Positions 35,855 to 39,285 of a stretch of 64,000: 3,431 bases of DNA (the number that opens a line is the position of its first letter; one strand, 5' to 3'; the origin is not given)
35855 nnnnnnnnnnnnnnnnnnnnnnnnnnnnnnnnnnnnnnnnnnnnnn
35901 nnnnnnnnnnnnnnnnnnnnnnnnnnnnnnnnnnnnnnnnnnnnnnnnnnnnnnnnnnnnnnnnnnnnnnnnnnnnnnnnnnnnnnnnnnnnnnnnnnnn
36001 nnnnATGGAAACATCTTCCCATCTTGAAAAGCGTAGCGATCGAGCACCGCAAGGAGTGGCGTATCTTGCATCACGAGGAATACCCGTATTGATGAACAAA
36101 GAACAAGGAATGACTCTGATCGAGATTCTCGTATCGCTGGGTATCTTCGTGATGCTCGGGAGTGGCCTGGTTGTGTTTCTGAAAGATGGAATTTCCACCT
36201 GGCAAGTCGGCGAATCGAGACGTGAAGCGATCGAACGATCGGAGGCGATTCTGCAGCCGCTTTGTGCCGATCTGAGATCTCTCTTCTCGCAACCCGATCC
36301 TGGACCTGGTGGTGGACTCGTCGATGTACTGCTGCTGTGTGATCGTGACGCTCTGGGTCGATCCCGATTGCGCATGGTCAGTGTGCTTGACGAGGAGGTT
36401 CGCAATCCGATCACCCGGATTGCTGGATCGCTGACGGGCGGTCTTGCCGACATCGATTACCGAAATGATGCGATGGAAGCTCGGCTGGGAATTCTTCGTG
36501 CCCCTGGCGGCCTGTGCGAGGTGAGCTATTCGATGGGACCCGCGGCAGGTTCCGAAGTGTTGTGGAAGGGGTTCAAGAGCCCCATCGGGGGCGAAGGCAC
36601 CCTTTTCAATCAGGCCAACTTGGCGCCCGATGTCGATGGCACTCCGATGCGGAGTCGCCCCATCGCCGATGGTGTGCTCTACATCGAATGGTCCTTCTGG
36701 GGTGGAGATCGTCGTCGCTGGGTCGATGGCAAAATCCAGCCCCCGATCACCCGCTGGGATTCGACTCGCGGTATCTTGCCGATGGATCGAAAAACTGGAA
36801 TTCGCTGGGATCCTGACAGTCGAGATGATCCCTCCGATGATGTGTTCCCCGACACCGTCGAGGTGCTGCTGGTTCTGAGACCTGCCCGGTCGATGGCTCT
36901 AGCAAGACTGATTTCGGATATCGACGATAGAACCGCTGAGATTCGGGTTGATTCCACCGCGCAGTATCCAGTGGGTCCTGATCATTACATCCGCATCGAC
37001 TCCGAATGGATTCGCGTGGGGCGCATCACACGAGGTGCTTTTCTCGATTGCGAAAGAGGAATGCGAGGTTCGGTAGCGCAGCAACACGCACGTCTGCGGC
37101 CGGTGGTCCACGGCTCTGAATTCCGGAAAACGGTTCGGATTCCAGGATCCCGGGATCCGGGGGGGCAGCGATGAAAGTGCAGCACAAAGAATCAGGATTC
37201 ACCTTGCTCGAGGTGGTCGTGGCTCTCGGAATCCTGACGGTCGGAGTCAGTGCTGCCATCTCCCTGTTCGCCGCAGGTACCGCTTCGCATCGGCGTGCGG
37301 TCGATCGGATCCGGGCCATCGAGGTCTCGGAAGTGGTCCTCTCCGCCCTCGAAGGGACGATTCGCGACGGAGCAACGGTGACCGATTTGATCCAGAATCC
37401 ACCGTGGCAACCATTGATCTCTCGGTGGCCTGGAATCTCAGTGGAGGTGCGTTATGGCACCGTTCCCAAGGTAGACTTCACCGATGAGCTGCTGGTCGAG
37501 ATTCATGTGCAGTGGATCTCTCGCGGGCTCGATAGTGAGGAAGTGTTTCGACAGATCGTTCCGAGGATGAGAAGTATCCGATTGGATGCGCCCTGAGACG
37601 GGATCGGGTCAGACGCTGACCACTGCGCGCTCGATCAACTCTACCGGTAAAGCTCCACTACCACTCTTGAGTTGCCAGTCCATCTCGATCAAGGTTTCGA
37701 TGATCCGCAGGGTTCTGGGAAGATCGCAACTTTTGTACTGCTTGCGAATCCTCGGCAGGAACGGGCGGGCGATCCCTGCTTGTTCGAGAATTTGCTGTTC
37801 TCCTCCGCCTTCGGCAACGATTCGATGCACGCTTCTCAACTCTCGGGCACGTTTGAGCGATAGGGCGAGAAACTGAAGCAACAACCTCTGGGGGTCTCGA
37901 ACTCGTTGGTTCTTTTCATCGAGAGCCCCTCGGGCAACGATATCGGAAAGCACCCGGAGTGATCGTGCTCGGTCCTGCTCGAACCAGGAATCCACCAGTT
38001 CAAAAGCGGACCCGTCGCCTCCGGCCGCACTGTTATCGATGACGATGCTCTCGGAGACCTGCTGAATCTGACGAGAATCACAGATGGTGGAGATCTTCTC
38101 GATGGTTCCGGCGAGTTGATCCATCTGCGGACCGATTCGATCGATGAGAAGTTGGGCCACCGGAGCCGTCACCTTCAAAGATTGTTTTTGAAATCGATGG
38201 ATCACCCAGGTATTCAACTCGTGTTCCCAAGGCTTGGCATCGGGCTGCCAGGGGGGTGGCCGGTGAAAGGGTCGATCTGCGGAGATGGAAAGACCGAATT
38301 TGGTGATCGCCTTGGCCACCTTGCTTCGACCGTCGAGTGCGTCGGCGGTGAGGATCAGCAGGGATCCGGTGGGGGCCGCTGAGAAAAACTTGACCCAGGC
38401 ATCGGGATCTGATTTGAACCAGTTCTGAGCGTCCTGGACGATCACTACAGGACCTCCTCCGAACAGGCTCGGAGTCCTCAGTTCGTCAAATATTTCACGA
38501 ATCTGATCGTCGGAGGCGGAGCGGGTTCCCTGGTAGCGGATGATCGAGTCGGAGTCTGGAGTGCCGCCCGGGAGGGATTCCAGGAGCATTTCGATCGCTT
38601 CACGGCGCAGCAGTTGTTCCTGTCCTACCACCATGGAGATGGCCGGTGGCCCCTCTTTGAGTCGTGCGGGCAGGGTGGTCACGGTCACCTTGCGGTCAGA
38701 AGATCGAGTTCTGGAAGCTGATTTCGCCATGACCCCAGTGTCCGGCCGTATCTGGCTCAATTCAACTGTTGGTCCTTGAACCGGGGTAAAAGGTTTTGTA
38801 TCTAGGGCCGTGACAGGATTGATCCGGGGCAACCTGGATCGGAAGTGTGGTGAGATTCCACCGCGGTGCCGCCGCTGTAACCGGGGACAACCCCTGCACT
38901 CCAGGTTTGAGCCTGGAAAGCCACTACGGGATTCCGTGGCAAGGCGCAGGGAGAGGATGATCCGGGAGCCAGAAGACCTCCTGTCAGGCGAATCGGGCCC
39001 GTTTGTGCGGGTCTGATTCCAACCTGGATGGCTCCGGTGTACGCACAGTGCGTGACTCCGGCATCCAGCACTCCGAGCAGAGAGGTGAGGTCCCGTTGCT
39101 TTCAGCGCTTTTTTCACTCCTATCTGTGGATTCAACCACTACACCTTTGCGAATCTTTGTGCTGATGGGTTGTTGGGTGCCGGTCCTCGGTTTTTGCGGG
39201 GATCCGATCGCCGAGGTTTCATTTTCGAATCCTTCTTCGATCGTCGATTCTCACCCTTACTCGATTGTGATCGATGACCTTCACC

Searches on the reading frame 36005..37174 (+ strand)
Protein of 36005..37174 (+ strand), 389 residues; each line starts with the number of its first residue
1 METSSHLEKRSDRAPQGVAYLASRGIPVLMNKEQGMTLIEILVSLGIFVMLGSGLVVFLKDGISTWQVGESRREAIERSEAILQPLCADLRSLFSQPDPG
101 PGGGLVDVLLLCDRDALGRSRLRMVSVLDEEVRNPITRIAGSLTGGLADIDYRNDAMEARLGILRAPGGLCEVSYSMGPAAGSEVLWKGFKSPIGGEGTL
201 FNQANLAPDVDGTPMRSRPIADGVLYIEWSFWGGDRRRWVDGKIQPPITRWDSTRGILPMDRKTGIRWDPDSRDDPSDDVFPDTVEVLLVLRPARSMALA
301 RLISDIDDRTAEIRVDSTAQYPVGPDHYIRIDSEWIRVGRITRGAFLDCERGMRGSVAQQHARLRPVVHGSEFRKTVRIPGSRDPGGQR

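Call 6: search_protein_families(library=pfam, proteins=[window:36005-37174:+], max_evalue=0.1)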
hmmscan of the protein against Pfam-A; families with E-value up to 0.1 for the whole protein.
window:36005-37174:+ (389 aa): 1 family
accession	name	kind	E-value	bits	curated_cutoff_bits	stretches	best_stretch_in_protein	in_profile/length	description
PF07963.17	N_methyl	-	1.4e-05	24.9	21.2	1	30-55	1-26/27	Prokaryotic N-terminal methylation motif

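Call 7: search_protein_families(library=ncbifam, proteins=[window:36005-37174:+], max_evalue=0.1)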
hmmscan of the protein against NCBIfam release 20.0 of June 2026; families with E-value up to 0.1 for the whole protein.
window:36005-37174:+ (389 aa): 4 families
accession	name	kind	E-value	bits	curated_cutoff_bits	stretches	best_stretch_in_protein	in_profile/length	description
NF041013.1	T4P_ComGE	equivalog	0.01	15.9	49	1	33-56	3-26/83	competence type IV pilus minor pilin ComGE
TIGR02532.1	IV_pilin_GFxxxE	domain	0.018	14.9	16.3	1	34-54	2-22/24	prepilin-type N-terminal cleavage/methylation domain-containing protein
NF007800.0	PRK10506.1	equivalog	0.057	13.2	158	1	30-53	5-28/163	prepilin peptidase-dependent protein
NF033233.1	twin_helix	hypoth_equivalog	0.059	13.2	49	0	41-66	5-30/58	twin transmembrane helix small protein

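Call 49: search_protein_families(library=pfam, alignment_id=A6, max_evalue=0.1)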
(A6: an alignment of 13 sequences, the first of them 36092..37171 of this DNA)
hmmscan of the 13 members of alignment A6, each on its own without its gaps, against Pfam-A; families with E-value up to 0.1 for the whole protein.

A. member 1, window:36092-37171:+ (360 aa): 1 family
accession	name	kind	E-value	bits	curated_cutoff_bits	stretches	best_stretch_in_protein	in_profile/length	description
PF07963.17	N_methyl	-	1.3e-05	25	21.2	1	1-26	1-26/27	Prokaryotic N-terminal methylation motif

B. families by the number of members that match (of 13 scanned): 1 family
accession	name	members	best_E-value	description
PF07963.17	N_methyl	13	1.1e-07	Prokaryotic N-terminal methylation motif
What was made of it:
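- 36092..37174 (+): J-like minor pilin, 360 aa, with a conserved C-terminal ~50-aa motif that recurs in K. N_methyl in 13/13 members (call 49).
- On H-I-J-K minor pilin set: Pfam finds only N_methyl in J (call 49).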

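Call 68: search_protein_families(library=ncbifam, alignment_id=A6, max_evalue=0.1)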
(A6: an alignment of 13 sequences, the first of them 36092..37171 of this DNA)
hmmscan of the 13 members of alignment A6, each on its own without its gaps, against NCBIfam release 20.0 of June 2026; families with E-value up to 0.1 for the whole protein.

A. member 1, window:36092-37171:+ (360 aa): 3 families
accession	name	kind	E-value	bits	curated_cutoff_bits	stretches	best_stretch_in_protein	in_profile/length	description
NF041013.1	T4P_ComGE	equivalog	0.0094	16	49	1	4-27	3-26/83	competence type IV pilus minor pilin ComGE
TIGR02532.1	IV_pilin_GFxxxE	domain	0.016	15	16.3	1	5-25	2-22/24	prepilin-type N-terminal cleavage/methylation domain-containing protein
NF033233.1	twin_helix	hypoth_equivalog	0.054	13.4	49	0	12-37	5-30/58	twin transmembrane helix small protein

B. families by the number of members that match (of 13 scanned): 18 families
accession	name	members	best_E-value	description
TIGR02532.1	IV_pilin_GFxxxE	13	5.3e-07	prepilin-type N-terminal cleavage/methylation domain-containing protein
NF041013.1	T4P_ComGE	12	0.0026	competence type IV pilus minor pilin ComGE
TIGR01707.1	gspI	11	0.00026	type II secretion system minor pseudopilin GspI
TIGR02599.1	TIGR02599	10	6.4e-06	Verru_Chthon cassette protein C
TIGR01711.1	gspJ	9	3e-05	type II secretion system minor pseudopilin GspJ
NF007800.0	PRK10506.1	7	0.01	prepilin peptidase-dependent protein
NF041002.1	pilin_ComGF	3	0.00092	competence type IV pilus minor pilin ComGF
NF033233.1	twin_helix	3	0.041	twin transmembrane helix small protein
NF038304.1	EPS_HpsC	2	0.00065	hormogonium polysaccharide secretion pseudopilin HpsC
NF047828.1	T3SSXpsI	2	0.002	type II secretion system protein XpsI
TIGR01708.2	typeII_sec_gspH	2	0.0054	type II secretion system minor pseudopilin GspH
NF007862.0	PRK10574.1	2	0.0097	prepilin peptidase-dependent pilin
TIGR02596.1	TIGR02596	1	0.0025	Verru_Chthon cassette protein D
TIGR02598.1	TIGR02598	1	0.0081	Verru_Chthon cassette protein B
TIGR02523.1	type_IV_pilV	1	0.02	type IV pilus modification protein PilV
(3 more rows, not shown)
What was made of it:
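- Closest known: Conserved H-I-J-K minor pilin tip complex of type IV filaments. Different: All hits are below curated cut-offs, and J is weakly resolved (call 68).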

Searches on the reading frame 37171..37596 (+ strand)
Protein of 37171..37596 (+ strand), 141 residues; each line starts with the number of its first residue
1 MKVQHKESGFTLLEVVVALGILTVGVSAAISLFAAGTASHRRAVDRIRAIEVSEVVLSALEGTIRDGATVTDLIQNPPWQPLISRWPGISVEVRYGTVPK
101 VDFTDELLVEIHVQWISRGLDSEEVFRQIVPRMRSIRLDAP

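Call 6: search_protein_families(library=pfam, proteins=[window:37171-37596:+], max_evalue=0.1)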
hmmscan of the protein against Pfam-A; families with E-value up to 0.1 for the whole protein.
window:37171-37596:+ (141 aa): 1 family
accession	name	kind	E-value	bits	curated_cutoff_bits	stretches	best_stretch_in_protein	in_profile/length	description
PF07963.17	N_methyl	-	1.9e-07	30.8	21.2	1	5-30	2-27/27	Prokaryotic N-terminal methylation motif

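Call 7: search_protein_families(library=ncbifam, proteins=[window:37171-37596:+], max_evalue=0.1)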
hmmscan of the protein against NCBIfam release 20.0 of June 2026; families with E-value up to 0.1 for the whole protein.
window:37171-37596:+ (141 aa): 12 families
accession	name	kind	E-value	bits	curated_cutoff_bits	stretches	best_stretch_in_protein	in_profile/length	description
TIGR02523.1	type_IV_pilV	equivalog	1.3e-05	25.7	52.2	1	8-49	2-43/139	type IV pilus modification protein PilV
TIGR01707.1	gspI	equivalog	1.8e-05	25.1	44.35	1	9-54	1-46/101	type II secretion system minor pseudopilin GspI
TIGR02532.1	IV_pilin_GFxxxE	domain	7.5e-05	22.4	16.3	1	8-30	2-24/24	prepilin-type N-terminal cleavage/methylation domain-containing protein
NF041013.1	T4P_ComGE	equivalog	0.0015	18.6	49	1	8-35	4-31/83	competence type IV pilus minor pilin ComGE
TIGR01708.2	typeII_sec_gspH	equivalog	0.0023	17.9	80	1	7-46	1-38/169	type II secretion system minor pseudopilin GspH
NF047828.1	T3SSXpsI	equivalog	0.0074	16.3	150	1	9-57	3-51/132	type II secretion system protein XpsI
NF041002.1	pilin_ComGF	equivalog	0.011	15.9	80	1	7-34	1-28/139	competence type IV pilus minor pilin ComGF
TIGR02598.1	TIGR02598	subfamily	0.016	15.4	51.4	1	9-44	1-36/151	Verru_Chthon cassette protein B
NF007848.0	PRK10557.1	equivalog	0.022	14.1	120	1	3-29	6-32/192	prepilin peptidase-dependent protein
NF006453.0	PRK08808.1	equivalog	0.031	13.3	295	1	5-42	4-42/211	type II secretion system protein J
NF007228.0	PRK09646.1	subfamily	0.063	12.9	226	1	37-53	88-104/194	ECF RNA polymerase sigma factor SigK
NF007800.0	PRK10506.1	equivalog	0.091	12.6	158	0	4-25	5-26/163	prepilin peptidase-dependent protein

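Call 69: search_protein_families(library=ncbifam, alignment_id=A7, max_evalue=0.1)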
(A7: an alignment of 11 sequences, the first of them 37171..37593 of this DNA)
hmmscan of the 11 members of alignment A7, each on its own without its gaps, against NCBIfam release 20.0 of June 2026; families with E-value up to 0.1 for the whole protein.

A. member 1, window:37171-37593:+ (141 aa): 12 families
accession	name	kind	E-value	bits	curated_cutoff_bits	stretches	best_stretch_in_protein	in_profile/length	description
TIGR02523.1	type_IV_pilV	equivalog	1.3e-05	25.7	52.2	1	8-49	2-43/139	type IV pilus modification protein PilV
TIGR01707.1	gspI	equivalog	1.8e-05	25.1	44.35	1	9-54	1-46/101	type II secretion system minor pseudopilin GspI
TIGR02532.1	IV_pilin_GFxxxE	domain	7.5e-05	22.4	16.3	1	8-30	2-24/24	prepilin-type N-terminal cleavage/methylation domain-containing protein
NF041013.1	T4P_ComGE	equivalog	0.0015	18.6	49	1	8-35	4-31/83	competence type IV pilus minor pilin ComGE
TIGR01708.2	typeII_sec_gspH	equivalog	0.0023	17.9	80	1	7-46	1-38/169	type II secretion system minor pseudopilin GspH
NF047828.1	T3SSXpsI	equivalog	0.0074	16.3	150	1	9-57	3-51/132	type II secretion system protein XpsI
NF041002.1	pilin_ComGF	equivalog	0.011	15.9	80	1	7-34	1-28/139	competence type IV pilus minor pilin ComGF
TIGR02598.1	TIGR02598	subfamily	0.016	15.4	51.4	1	9-44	1-36/151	Verru_Chthon cassette protein B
NF007848.0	PRK10557.1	equivalog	0.022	14.1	120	1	3-29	6-32/192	prepilin peptidase-dependent protein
NF006453.0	PRK08808.1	equivalog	0.031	13.3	295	1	5-42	4-42/211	type II secretion system protein J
NF007228.0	PRK09646.1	subfamily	0.063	12.9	226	1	37-53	88-104/194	ECF RNA polymerase sigma factor SigK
NF007800.0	PRK10506.1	equivalog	0.091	12.6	158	0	4-25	5-26/163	prepilin peptidase-dependent protein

B. families by the number of members that match (of 11 scanned): 18 families
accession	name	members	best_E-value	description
TIGR02523.1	type_IV_pilV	11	6.2e-09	type IV pilus modification protein PilV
TIGR01707.1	gspI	11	4.1e-08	type II secretion system minor pseudopilin GspI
TIGR02532.1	IV_pilin_GFxxxE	11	2.3e-05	prepilin-type N-terminal cleavage/methylation domain-containing protein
NF041013.1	T4P_ComGE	11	0.00022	competence type IV pilus minor pilin ComGE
NF047828.1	T3SSXpsI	10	1.9e-07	type II secretion system protein XpsI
NF006453.0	PRK08808.1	9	0.00076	type II secretion system protein J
NF041002.1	pilin_ComGF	9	0.0009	competence type IV pilus minor pilin ComGF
TIGR01708.2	typeII_sec_gspH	8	0.00052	type II secretion system minor pseudopilin GspH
NF007848.0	PRK10557.1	7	0.002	prepilin peptidase-dependent protein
TIGR02598.1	TIGR02598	6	0.011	Verru_Chthon cassette protein B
NF007228.0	PRK09646.1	5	0.034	ECF RNA polymerase sigma factor SigK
NF007800.0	PRK10506.1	3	0.082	prepilin peptidase-dependent protein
NF007862.0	PRK10574.1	2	0.066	prepilin peptidase-dependent pilin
TIGR00330.1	glpX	1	0.029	class II fructose-bisphosphatase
NF007660.0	PRK10332.1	1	0.046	prepilin-type N-terminal cleavage/methylation domain-containing protein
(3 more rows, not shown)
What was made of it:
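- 37171..37596 (+): I-like minor pilin, 141 aa. PilV 11/11 (best 6e-9), GspI 11/11 (4e-8), XpsI 10/11 (call 69).
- I: PilV/GspI 11/11 (call 69).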

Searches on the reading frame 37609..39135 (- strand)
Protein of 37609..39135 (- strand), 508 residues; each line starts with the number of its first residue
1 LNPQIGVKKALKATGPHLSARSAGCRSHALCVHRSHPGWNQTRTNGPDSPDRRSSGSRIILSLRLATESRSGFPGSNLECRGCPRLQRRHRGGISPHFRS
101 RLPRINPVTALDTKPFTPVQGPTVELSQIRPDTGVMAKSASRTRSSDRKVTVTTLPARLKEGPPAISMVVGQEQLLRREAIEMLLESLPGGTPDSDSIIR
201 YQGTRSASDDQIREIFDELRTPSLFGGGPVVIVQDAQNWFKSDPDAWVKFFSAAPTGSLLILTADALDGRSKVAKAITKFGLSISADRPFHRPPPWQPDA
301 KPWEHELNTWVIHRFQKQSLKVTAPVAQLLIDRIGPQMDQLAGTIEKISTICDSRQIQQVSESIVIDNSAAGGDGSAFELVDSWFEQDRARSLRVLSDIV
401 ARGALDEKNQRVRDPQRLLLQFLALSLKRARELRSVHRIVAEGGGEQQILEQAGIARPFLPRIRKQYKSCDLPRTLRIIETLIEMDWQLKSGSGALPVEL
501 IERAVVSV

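Call 63: search_protein_families(library=pfam, proteins=[window:37609-39135:-], max_evalue=0.001)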
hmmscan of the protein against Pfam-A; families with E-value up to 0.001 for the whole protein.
window:37609-39135:- (508 aa): 2 families
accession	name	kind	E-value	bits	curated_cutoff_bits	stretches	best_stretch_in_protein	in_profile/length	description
PF21694.2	DNA_pol3_delta_C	-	2.9e-05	24.5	27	1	376-494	3-108/121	DNA polymerase III delta subunit, C-terminal domain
PF06144.19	DNA_pol3_delta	-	0.00052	20.4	21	1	169-279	3-116/124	DNA polymerase III, delta subunit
